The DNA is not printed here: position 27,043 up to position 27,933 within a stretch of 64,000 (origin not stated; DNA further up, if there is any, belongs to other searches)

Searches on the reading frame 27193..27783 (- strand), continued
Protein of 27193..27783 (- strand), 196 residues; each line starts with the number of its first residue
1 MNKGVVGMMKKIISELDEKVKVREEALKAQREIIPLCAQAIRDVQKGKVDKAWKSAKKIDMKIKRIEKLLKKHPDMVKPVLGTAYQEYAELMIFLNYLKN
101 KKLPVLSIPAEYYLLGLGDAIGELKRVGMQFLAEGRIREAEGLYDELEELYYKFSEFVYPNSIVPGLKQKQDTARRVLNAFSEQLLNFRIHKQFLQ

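Call 58: find_encoding_contigs(protein=P0004, flank=4000, max_places=2)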
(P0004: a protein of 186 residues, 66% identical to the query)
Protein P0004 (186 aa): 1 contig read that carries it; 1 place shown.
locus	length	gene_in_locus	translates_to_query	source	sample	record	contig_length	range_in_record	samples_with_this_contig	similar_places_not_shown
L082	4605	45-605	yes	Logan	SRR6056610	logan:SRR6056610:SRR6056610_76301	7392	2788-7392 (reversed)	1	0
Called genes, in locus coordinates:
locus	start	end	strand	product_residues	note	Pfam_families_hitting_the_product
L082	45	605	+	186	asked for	PF01997:Translin (faint)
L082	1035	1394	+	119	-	-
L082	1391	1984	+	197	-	-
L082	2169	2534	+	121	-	-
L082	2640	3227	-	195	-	-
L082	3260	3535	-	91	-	-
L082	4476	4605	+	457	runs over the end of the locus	PF13401:AAA_22, PF25199:nSTAND_NTPase5 (faint), PF13173:AAA_14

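Call 59: find_encoding_contigs(protein=P0009, flank=4000, max_places=2)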
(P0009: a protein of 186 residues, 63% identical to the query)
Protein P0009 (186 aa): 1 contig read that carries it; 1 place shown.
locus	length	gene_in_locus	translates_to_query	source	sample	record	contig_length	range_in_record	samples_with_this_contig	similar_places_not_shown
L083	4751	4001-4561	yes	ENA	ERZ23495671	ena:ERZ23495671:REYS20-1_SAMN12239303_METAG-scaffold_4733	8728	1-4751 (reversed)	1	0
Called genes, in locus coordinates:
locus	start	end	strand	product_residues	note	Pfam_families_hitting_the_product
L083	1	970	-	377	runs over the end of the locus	-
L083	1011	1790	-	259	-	PF04414:tRNA_deacylase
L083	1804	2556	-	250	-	PF21003:NucS_N, PF01939:NucS_C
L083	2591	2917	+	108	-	-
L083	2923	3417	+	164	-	-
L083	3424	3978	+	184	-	PF13508:Acetyltransf_7 (faint), PF13673:Acetyltransf_10 (weak)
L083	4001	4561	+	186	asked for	PF01997:Translin (weak)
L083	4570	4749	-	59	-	?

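Call 60: find_encoding_contigs(protein=P0021, flank=4000, max_places=2)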
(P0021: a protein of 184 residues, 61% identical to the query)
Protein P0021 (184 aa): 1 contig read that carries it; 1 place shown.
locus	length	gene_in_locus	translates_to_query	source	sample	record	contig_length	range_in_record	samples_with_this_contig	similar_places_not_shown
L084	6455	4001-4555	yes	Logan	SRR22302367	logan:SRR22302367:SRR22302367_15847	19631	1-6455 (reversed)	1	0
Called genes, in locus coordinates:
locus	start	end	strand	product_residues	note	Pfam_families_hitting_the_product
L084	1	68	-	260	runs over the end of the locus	PF04414:tRNA_deacylase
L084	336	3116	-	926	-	PF00270:DEAD, PF04851:ResIII, PF00271:Helicase_C, PF19306:WHD_Lhr, PF08494:DEAD_assoc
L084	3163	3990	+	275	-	-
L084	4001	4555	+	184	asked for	PF01997:Translin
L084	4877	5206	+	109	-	-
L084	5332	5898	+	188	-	-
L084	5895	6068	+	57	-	-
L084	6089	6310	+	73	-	-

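Call 61: find_encoding_contigs(protein=P0016, flank=4000, max_places=2)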
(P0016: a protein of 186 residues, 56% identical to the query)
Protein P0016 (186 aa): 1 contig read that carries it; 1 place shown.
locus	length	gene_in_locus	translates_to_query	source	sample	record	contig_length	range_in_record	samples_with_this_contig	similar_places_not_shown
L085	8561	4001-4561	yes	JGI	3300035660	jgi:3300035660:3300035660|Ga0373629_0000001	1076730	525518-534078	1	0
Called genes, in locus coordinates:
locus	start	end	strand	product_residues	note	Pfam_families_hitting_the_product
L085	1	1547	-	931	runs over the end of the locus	PF00270:DEAD, PF04851:ResIII, PF00271:Helicase_C, PF19306:WHD_Lhr, PF08494:DEAD_assoc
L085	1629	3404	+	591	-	PF13229:Beta_helix, PF05048:NosD, PF13229:Beta_helix (weak)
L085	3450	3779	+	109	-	PF07578:LAB_N (weak)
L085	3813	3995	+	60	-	-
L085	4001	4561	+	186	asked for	PF01997:Translin (faint)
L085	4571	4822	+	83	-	-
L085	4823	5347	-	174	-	-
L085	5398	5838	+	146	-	-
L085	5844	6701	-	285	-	-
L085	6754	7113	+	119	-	-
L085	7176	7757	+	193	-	-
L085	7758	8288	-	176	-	-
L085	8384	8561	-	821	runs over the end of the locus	PF00050:Kazal_1 (weak)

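Call 70: find_encoding_contigs(protein=P0008, flank=4000, max_places=3)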
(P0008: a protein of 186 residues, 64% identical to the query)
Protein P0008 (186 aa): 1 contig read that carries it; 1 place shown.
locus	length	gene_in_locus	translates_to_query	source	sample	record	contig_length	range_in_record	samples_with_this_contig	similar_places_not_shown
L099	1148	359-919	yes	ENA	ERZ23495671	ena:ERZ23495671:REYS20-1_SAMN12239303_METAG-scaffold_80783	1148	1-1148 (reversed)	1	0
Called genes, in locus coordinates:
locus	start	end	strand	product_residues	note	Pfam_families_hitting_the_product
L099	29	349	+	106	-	-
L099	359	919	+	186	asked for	PF01997:Translin (weak)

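Call 71: find_encoding_contigs(protein=P0011, flank=4000, max_places=2)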
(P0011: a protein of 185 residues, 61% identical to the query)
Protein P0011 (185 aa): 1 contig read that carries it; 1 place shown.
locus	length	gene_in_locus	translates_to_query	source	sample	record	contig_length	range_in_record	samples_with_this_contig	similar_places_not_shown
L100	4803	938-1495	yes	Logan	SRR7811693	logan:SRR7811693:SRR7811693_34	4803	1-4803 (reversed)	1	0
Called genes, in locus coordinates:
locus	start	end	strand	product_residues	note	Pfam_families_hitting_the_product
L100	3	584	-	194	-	?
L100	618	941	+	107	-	-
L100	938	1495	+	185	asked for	PF01997:Translin (weak)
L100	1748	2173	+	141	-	-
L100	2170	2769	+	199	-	-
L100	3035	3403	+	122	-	PF27297:AF_0843 (weak)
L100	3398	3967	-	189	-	-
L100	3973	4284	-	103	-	-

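Call 72: find_encoding_contigs(protein=P0017, flank=4000, max_places=2)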
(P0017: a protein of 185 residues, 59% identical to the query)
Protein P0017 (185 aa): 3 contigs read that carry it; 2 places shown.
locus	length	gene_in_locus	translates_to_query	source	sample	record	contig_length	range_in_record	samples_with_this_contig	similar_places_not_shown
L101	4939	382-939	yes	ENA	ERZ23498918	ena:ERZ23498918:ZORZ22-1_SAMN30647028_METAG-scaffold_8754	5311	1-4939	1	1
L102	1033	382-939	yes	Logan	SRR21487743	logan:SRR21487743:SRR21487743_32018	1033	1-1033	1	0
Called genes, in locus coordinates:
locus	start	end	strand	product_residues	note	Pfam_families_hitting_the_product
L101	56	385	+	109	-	-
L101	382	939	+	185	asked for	PF01997:Translin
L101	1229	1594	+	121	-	-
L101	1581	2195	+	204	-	-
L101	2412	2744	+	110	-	PF27297:AF_0843 (weak)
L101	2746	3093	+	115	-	-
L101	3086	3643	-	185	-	-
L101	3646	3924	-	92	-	PF22665:WHD_DUF6293 (weak)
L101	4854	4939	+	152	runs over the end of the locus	?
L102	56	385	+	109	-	-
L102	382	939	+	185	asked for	PF01997:Translin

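Call 73: find_encoding_contigs(protein=P0018, flank=4000, max_places=2)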
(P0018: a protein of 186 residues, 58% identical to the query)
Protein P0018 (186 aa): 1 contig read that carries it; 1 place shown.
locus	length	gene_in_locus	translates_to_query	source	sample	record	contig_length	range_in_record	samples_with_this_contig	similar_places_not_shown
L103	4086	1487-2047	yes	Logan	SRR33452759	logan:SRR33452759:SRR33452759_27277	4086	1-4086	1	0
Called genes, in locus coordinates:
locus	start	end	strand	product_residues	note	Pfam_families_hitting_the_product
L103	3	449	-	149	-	?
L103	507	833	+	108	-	-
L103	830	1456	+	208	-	PF02353:CMAS (weak), PF05175:MTS (weak), PF13489:Methyltransf_23, PF13847:Methyltransf_31, PF08241:Methyltransf_11, PF08242:Methyltransf_12, PF13649:Methyltransf_25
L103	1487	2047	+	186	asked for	PF01997:Translin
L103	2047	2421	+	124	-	-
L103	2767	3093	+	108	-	-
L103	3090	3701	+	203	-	-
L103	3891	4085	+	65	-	?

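Call 83: find_encoding_contigs(protein=P0015, flank=3000, max_places=2)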
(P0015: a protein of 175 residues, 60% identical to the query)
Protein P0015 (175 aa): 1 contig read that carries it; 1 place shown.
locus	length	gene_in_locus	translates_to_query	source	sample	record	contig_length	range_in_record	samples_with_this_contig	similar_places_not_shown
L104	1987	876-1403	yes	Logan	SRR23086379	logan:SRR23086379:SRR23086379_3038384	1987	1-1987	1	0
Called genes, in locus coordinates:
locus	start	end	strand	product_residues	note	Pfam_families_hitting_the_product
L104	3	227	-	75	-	?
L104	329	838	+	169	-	-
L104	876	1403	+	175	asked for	PF01997:Translin (weak)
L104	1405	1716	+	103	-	-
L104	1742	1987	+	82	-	?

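Call 84: find_encoding_contigs(protein=P0019, flank=4000, max_places=2)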
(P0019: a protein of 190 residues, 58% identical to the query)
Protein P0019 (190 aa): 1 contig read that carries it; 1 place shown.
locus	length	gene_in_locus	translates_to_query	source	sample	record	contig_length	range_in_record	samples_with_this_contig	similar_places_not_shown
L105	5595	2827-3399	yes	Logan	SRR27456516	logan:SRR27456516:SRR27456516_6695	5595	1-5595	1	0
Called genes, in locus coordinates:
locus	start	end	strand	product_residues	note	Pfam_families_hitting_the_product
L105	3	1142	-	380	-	?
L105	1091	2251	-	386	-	-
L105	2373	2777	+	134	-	PF00892:EamA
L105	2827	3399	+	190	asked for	PF01997:Translin (weak)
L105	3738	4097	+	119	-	-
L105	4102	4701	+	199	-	-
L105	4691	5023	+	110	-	-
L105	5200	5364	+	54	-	-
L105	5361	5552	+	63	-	-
